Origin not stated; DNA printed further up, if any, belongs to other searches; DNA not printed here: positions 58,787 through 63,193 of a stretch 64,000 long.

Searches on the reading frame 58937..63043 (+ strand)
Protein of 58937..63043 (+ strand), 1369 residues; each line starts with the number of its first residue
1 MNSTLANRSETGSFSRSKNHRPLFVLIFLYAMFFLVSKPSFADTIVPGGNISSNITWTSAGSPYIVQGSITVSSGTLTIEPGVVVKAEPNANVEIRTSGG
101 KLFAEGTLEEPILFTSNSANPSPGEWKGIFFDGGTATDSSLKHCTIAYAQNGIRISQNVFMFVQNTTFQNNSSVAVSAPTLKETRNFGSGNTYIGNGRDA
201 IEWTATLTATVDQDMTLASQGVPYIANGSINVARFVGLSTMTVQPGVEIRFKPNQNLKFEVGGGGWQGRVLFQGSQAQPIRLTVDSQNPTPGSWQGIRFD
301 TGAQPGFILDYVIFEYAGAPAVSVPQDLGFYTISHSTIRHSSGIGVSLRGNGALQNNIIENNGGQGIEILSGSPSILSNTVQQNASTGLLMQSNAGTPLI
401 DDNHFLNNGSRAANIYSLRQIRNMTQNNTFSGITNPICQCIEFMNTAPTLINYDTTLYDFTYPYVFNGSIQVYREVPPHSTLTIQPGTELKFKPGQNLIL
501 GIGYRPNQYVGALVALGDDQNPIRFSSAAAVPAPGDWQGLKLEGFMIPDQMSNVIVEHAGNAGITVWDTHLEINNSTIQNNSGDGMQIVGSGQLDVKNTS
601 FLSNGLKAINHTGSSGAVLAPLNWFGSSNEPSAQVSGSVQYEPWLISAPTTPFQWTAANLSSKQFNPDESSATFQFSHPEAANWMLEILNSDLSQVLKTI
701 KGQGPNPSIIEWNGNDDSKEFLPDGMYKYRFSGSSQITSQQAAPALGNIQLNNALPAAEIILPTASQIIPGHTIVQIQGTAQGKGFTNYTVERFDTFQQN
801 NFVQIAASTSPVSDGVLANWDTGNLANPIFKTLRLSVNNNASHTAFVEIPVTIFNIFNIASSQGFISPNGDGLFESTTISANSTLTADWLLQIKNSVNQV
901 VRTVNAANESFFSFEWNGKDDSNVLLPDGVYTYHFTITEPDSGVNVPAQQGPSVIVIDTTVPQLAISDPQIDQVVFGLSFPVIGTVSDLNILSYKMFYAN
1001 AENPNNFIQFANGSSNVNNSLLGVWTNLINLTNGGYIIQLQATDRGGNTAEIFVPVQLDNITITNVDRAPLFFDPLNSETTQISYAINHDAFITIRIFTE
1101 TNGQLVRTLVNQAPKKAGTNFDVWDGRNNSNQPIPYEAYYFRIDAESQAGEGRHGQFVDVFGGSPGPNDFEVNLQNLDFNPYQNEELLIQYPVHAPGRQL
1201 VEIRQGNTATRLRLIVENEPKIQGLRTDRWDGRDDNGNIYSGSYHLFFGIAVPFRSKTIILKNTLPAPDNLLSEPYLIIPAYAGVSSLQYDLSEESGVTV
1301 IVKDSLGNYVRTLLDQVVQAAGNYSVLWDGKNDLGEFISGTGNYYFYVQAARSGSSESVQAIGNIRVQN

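Call 77: search_protein_families(library=pfam, proteins=[window:58937-63043:+], max_evalue=0.00001)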
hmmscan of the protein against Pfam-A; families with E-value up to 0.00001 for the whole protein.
window:58937-63043:+ (1369 aa): 4 families
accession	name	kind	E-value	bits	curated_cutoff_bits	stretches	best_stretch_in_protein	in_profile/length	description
PF13860.13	FlgD_ig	-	2.7e-29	101.4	27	2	1286-1353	12-78/79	FlgD Ig-like domain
PF13229.12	Beta_helix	-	8.8e-16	58.4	25.9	1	331-447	11-124/158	Right handed beta helix region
PF13585.12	CHU_C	-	1.8e-11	44.4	27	0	865-938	6-73/86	CHU_C Type IX secretion signal domain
PF05048.19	NosD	-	7.8e-08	32.5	23.6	0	332-431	72-170/212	Periplasmic copper-binding protein (NosD)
